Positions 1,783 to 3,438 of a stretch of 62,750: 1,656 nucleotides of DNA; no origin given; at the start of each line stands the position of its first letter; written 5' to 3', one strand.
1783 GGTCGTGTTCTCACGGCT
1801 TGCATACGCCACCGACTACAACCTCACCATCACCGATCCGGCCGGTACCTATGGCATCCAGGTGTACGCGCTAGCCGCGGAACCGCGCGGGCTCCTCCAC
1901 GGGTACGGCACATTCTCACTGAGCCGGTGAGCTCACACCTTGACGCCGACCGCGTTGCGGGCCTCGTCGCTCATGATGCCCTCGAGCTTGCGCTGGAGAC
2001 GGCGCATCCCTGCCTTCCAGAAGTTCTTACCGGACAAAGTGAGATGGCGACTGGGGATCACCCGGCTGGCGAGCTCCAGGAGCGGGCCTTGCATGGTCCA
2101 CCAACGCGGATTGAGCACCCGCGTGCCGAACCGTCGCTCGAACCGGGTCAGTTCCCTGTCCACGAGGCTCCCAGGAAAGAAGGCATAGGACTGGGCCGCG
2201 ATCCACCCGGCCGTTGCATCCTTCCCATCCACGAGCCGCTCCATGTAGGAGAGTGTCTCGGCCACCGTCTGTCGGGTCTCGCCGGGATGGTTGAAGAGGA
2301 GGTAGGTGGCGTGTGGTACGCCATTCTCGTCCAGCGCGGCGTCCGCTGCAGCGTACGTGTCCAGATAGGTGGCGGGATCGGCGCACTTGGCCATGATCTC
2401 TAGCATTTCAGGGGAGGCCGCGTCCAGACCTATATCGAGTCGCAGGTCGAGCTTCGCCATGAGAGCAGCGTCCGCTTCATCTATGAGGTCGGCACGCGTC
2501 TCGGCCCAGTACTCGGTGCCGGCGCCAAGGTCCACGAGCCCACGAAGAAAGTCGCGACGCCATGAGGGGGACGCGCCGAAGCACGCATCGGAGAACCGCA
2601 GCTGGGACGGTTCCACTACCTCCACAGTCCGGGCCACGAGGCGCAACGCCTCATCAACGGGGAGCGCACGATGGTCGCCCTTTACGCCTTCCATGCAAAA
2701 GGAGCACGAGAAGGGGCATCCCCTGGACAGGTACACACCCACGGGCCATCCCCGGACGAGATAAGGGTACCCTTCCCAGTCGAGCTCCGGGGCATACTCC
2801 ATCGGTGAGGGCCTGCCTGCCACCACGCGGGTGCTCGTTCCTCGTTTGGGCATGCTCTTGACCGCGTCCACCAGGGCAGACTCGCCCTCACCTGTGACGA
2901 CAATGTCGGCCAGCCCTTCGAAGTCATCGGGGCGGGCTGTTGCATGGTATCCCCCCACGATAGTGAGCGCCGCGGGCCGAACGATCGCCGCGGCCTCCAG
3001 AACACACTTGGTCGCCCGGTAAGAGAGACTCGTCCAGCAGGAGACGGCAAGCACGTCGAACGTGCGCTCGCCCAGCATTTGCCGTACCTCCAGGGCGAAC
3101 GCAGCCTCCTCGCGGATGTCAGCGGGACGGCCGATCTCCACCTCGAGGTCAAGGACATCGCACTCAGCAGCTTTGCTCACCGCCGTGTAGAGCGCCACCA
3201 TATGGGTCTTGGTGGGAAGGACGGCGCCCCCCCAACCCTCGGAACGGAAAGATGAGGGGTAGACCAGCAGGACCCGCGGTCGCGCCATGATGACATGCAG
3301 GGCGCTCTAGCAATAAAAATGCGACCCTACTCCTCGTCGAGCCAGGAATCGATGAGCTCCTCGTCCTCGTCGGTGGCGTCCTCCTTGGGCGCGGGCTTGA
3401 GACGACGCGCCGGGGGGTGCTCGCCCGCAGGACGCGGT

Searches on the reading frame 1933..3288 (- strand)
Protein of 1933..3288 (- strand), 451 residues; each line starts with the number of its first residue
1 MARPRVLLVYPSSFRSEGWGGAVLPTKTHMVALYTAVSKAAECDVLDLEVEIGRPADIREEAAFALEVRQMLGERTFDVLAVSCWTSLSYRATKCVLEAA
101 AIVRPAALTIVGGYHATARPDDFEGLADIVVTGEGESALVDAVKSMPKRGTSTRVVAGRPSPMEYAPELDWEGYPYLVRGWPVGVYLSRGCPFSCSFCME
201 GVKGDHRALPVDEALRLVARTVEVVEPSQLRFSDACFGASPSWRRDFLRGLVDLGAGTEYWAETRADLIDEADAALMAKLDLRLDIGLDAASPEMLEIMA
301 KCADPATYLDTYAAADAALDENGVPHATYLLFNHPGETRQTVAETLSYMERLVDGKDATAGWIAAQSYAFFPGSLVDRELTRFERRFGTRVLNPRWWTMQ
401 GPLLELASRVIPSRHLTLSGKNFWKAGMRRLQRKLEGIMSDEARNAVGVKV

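Call 5: search_protein_families(library=pfam, proteins=[window:1933-3288:-], max_evalue=0.001)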
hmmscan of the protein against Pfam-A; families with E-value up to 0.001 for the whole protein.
window:1933-3288:- (451 aa): 2 families
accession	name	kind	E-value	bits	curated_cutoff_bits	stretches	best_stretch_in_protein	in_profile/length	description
PF04055.27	Radical_SAM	-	6.7e-13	49.6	29.5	1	186-348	2-165/166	Radical SAM superfamily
PF02310.24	B12-binding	-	1.7e-10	41.2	32.1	1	42-141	30-119/121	B12 binding domain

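Call 59: find_encoding_contigs(protein=window:1933-3288:-, flank=10000, max_places=2)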
Protein window:1933-3288:- (451 aa): 24 contigs read that carry it; 2 places shown.
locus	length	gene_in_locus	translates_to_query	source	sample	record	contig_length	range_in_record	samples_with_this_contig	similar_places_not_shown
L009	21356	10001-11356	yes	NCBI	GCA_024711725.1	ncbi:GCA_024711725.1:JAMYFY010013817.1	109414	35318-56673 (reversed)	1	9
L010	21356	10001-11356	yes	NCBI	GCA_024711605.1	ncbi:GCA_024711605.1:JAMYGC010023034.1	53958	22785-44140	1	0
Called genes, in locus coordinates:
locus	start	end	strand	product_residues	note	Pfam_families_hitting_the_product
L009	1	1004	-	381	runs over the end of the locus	PF00155:Aminotran_1_2, PF01041:DegT_DnrJ_EryC1 (weak)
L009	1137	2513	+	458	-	PF23545:Zn_ribbon_HMPTM, PF04055:Radical_SAM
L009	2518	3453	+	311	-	PF04055:Radical_SAM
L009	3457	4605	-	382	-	PF01478:Peptidase_A24 (weak)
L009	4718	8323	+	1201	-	-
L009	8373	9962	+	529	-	-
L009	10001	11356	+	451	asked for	PF02310:B12-binding, PF04055:Radical_SAM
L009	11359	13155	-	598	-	-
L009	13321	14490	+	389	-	PF12323:HTH_OrfB_IS605, PF01385:OrfB_IS605, PF07282:Cas12f1-like_TNB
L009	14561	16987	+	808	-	PF10102:DUF2341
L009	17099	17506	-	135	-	-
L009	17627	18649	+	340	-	PF00288:GHMP_kinases_N, PF08544:GHMP_kinases_C (faint)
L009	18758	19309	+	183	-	PF02441:Flavoprotein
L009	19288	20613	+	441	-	PF20695:UbiD_N, PF01977:UbiD, PF20696:UbiD_C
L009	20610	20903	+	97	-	PF21758:LpdD_chaperone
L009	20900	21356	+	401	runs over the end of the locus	PF04412:AcnX, PF28403:AcnX_2nd, PF28406:AcnX_3rd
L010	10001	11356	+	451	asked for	PF02310:B12-binding, PF04055:Radical_SAM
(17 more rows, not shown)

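Call 61: search_protein_families(library=pfam, proteins=[L009:14561-16984:+], max_evalue=0.1)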
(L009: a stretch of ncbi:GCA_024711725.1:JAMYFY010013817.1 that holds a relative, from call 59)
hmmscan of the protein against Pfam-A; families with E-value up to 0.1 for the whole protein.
L009:14561-16984:+ (808 aa): 1 family
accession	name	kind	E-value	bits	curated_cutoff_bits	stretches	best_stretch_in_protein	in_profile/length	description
PF10102.14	DUF2341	-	2.9e-14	53.7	23.4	1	506-545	1-41/84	Domain of unknown function (DUF2341)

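Call 75: list_cluster_members(proteins=[P0010, P0015, P0007, window:1933-3288:-, P0001])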
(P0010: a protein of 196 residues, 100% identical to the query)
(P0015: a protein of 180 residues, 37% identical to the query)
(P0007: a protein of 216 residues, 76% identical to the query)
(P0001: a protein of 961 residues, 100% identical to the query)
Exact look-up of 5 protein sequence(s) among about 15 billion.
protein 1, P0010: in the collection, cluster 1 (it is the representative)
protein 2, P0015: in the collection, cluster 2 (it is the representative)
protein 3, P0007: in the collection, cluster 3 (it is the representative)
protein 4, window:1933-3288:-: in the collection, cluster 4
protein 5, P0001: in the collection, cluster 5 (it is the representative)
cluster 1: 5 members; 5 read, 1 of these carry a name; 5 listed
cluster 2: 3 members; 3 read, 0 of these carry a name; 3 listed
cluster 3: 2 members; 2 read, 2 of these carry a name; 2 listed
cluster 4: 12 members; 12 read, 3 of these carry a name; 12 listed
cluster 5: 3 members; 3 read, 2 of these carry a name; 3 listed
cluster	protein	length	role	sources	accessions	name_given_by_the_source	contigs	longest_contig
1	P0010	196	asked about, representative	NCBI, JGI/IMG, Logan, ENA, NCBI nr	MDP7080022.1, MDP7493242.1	MAG: hypothetical protein QF415_09040 [Candidatus Undinarchaeales archaeon] | hypothetical protein | hypothetical protein [Candidatus Undinarchaeales archaeon]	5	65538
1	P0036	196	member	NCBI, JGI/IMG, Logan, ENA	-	-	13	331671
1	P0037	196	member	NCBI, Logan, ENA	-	-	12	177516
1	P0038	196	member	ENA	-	-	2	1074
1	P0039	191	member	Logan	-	-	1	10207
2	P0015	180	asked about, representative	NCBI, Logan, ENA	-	-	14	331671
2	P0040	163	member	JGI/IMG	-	-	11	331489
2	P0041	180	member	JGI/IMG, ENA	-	-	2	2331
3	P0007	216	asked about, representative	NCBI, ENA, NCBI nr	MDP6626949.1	MAG: hypothetical protein QGG50_03530 [Methanopyri archaeon] | hypothetical protein [Methanopyri archaeon]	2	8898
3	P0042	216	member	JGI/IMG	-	Flp pilus assembly protein protease CpaA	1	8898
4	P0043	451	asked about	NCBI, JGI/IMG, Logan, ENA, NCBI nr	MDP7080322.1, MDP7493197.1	MAG: radical SAM protein [Candidatus Undinarchaeales archaeon] | radical SAM protein [Candidatus Undinarchaeales archaeon]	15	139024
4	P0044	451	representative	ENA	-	-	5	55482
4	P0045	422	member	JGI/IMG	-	radical SAM superfamily enzyme YgiQ (UPF0313 family)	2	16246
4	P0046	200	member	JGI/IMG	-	hypothetical protein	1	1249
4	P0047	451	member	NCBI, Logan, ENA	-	-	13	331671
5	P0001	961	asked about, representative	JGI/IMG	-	-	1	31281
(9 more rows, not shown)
